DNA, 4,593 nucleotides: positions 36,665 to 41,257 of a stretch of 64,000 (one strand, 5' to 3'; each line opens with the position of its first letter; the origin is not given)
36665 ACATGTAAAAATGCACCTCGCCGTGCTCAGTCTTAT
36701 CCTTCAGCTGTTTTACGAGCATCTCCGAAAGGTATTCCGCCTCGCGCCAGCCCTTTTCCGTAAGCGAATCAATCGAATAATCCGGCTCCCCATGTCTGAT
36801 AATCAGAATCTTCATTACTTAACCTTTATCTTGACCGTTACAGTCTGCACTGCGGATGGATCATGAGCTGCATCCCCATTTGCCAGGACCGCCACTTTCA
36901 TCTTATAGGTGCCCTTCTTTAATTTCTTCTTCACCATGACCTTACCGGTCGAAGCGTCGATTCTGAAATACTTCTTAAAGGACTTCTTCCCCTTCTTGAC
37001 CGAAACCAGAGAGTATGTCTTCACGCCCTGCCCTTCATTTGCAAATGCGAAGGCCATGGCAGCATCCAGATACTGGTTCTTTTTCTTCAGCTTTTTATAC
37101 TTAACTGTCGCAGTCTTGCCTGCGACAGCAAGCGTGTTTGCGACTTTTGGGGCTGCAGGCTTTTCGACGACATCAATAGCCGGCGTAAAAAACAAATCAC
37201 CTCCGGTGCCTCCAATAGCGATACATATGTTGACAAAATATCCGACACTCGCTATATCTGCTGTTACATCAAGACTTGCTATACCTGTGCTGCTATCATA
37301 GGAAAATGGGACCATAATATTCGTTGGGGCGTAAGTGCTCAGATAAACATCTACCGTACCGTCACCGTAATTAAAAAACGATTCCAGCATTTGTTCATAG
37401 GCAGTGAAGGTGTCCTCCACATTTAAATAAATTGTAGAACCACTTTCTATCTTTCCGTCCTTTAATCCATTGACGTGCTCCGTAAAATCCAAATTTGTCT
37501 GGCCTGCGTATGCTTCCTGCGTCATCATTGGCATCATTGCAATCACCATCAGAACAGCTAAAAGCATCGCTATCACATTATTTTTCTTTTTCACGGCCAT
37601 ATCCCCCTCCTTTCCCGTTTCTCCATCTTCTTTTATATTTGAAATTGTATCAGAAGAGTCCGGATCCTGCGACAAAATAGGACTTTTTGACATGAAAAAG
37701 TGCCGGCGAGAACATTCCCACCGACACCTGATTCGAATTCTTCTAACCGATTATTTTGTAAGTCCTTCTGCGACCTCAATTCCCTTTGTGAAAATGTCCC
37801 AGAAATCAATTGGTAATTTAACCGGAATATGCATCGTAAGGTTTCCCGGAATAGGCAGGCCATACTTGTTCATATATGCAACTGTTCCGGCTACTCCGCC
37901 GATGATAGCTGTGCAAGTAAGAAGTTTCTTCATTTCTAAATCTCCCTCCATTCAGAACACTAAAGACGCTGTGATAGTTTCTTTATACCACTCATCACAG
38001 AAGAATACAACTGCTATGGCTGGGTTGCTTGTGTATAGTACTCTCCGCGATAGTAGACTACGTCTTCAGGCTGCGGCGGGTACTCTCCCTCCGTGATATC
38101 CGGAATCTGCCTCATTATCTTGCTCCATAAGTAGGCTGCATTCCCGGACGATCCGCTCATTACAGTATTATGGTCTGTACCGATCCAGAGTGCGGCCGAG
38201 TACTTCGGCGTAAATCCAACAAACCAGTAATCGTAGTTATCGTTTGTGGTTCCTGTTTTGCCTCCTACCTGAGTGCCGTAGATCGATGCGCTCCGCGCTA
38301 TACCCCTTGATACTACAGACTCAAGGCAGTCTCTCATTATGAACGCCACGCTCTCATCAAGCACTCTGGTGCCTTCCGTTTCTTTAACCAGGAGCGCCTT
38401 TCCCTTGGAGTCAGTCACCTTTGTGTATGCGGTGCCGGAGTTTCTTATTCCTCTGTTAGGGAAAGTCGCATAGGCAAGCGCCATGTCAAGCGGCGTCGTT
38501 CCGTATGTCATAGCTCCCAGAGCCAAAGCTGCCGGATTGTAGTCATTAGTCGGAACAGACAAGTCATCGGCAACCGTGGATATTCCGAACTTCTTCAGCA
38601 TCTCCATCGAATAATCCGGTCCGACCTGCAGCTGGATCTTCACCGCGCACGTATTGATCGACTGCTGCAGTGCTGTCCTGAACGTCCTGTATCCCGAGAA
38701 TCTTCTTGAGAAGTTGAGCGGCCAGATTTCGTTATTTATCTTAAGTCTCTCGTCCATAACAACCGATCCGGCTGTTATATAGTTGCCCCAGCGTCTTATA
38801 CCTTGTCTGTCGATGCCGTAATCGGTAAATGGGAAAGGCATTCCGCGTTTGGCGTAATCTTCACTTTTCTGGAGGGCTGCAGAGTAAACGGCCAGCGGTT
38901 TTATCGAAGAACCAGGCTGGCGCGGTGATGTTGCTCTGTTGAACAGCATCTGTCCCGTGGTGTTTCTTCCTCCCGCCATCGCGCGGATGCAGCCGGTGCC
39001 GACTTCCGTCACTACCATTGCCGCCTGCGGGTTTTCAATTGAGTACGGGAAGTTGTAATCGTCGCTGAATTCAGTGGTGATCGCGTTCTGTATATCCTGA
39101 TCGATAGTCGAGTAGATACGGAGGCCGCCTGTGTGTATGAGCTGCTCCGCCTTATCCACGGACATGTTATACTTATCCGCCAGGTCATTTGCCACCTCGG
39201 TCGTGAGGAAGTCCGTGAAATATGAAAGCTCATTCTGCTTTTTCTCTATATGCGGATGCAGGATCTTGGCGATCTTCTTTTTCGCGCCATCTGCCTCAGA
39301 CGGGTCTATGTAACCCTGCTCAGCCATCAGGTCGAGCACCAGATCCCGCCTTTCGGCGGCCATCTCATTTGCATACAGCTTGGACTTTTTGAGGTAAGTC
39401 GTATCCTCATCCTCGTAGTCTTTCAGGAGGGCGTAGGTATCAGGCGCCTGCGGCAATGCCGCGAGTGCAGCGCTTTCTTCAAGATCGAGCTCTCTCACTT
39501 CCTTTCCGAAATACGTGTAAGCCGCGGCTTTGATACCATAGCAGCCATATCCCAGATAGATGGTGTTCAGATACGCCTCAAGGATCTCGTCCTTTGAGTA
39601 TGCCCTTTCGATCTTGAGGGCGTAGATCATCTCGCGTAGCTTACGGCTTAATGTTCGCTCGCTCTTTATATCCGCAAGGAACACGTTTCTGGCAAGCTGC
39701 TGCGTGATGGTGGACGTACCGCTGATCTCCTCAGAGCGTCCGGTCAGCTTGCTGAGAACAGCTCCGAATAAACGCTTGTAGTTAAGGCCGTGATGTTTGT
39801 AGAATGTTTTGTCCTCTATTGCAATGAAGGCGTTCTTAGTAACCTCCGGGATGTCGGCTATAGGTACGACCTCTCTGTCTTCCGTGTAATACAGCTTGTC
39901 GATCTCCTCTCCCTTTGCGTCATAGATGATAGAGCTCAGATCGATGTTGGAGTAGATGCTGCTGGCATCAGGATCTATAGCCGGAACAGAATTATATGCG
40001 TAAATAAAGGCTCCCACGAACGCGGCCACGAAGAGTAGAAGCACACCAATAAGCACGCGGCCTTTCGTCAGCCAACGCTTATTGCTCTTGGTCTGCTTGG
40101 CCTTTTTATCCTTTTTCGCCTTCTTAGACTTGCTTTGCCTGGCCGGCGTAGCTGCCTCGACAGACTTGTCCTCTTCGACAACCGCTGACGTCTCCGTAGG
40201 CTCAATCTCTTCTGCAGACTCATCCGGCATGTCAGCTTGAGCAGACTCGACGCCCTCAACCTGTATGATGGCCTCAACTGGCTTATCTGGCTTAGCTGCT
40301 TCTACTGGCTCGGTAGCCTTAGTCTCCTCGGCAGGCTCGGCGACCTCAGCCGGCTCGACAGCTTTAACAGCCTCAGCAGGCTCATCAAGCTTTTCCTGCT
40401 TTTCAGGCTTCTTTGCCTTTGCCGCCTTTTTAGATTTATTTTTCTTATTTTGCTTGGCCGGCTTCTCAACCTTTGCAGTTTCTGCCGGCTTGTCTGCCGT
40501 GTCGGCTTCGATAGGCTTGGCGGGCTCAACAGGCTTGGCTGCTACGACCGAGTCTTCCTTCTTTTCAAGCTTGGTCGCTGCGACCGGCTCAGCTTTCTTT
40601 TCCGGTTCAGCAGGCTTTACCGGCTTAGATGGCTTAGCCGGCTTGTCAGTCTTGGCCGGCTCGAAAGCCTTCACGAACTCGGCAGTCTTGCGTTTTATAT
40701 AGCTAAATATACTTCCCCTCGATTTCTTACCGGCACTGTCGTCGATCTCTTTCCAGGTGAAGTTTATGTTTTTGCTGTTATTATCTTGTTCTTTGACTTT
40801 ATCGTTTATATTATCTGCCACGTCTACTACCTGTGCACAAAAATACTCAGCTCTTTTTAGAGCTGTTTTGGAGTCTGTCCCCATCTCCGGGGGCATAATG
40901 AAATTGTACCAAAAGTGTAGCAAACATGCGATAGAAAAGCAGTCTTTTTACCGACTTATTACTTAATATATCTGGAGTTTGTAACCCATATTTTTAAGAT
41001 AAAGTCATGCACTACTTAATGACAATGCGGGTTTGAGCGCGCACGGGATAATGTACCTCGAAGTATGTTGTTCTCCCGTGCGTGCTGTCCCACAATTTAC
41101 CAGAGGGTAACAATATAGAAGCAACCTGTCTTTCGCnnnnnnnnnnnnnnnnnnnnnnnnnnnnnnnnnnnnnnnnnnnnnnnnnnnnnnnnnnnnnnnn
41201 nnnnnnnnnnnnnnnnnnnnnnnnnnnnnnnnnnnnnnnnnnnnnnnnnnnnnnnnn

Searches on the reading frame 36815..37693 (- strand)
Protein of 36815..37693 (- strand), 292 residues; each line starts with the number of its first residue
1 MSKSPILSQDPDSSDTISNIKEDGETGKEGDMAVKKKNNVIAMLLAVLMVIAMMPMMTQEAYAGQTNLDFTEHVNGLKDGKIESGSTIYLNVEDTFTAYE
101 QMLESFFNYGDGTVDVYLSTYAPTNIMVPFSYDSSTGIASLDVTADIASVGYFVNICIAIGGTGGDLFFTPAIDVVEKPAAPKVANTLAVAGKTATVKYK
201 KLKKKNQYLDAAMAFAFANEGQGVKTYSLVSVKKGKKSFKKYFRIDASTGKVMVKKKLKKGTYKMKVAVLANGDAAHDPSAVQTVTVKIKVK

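Call 10: search_protein_families(library=pfam, proteins=[window:36815-37693:-], max_evalue=0.01)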
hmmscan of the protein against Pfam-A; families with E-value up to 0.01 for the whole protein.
window:36815-37693:- (292 aa): 1 family
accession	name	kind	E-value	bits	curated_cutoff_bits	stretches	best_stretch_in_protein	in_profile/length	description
PF00028.23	Cadherin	-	0.00025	21.8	28.8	1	230-291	36-92/93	Cadherin domain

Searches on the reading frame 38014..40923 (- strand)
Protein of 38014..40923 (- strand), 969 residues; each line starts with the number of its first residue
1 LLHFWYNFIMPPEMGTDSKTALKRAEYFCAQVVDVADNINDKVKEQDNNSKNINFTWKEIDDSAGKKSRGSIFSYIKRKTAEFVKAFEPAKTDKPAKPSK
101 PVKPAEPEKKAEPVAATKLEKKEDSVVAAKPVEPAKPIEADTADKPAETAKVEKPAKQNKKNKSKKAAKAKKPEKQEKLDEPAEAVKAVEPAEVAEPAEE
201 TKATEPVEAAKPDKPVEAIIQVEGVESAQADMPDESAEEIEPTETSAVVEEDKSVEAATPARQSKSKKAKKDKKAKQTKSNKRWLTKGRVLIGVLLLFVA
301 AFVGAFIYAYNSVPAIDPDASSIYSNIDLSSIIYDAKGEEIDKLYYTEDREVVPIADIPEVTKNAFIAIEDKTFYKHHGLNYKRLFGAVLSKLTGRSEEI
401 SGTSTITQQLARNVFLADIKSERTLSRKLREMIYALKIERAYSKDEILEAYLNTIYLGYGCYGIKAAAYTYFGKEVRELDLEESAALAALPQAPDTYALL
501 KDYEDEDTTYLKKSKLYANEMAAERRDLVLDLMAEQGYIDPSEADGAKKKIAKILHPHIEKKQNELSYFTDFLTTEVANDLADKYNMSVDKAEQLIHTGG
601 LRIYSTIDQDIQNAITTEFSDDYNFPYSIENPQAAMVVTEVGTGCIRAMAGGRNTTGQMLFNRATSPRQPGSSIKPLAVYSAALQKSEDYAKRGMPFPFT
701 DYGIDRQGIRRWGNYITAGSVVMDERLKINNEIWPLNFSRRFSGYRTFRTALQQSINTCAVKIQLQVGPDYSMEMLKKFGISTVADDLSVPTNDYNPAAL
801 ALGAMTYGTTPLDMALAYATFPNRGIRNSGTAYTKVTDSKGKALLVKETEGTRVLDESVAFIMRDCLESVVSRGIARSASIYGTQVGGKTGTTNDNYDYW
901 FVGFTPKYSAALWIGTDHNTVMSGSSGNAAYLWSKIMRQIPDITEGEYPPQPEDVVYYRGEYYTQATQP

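Call 10: search_protein_families(library=pfam, proteins=[window:38014-40923:-], max_evalue=0.01)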
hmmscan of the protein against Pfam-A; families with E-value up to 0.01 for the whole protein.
window:38014-40923:- (969 aa): 3 families
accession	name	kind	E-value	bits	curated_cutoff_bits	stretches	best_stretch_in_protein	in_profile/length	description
PF00912.28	Transgly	-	1.1e-58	198.1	27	1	338-519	2-163/178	Transglycosylase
PF00905.27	Transpeptidase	-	1.7e-24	87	22.1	1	742-929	89-290/299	Penicillin binding protein transpeptidase domain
PF21120.3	MCM_WH_arc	-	0.0011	19.3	26.1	0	577-597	26-46/63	Archaeal MCM, winged-helix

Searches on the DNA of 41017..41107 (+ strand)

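Call 98: build_rna_model(alignment_id=A10)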
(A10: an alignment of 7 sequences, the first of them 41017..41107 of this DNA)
Model R2 built from alignment A10 (7 sequences, 91 columns); structure: RNAalifold consensus.
model positions 91; base pairs 20; branch points 1; effective number of sequences 1.62; information 0.626 bits per position. Calibrated on 0.2 Mb of random sequence (short: E-values are rough).
structure used (alignment columns):
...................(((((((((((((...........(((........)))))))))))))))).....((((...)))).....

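Call 99: search_with_rna_model(model_id=R2, sources=[window, L003, L006, L007, L010, L014, L015, L017, L019, L020, L021, L023, L024, L025, L027, L028, L029, L030, L031, L032, L033, L034, L038, L039], max_evalue=5)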
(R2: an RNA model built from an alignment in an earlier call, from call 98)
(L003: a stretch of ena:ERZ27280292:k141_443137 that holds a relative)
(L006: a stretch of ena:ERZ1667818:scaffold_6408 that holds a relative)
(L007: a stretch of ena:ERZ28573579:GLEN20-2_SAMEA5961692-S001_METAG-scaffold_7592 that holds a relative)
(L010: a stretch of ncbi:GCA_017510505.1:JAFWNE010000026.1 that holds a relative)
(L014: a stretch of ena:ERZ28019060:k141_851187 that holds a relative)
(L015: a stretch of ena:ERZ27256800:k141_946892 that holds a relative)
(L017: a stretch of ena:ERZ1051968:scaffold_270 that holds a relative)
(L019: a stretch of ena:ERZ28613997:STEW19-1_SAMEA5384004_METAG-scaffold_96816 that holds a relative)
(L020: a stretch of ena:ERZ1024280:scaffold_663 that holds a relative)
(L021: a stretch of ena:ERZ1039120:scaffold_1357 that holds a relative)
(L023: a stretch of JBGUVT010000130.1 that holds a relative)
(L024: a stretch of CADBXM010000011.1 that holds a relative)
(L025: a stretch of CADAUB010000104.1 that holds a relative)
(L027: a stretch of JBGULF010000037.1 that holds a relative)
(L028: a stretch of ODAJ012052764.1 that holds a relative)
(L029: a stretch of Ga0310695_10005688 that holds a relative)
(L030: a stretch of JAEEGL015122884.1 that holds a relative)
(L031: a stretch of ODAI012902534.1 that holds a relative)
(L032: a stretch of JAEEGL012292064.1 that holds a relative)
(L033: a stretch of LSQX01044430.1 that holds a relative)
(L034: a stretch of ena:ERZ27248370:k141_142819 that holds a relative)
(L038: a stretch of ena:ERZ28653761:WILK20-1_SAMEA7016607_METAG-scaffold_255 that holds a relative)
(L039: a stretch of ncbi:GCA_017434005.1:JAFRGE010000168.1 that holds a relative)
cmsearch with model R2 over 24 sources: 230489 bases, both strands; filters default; matches with E-value up to 5: 16.
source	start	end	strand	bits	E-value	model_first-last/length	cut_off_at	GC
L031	1022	1112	-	106.8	2.1e-21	1-91/91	no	0.53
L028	1285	1375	-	105.8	3.7e-21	1-91/91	no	0.53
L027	665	755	-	101.8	2.9e-20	1-91/91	no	0.52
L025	175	265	-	99.5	9.5e-20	1-91/91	no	0.55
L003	5218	5308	-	96.1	5.6e-19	1-91/91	no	0.54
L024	2293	2383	+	92.8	2.9e-18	1-91/91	no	0.48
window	41017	41107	+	90.4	1e-17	1-91/91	no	0.52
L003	6873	6963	-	90.4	1e-17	1-91/91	no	0.52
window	41036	41086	-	17.7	0.21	20-70/91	no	0.55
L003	6894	6944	+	17.7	0.21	20-70/91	no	0.55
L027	686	752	+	16.4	0.42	20-86/91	no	0.52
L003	5239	5289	+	16.2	0.47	20-70/91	no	0.57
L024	2312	2362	-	15.7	0.6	20-70/91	no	0.61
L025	176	267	+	15.4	0.71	1-91/91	no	0.54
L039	1725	1815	+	15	0.88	1-91/91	no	0.53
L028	1306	1356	+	14.1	1.4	20-70/91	no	0.59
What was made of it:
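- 41017..41107 (+): Module B copy (B1): the conserved lead-in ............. followed by the hairpin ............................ It is displaced to the far side of the 280-aa gene. In relatives B follows A directly. Covariance model R2 scores it 90.4 bits, E 1e-17 (call 99).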
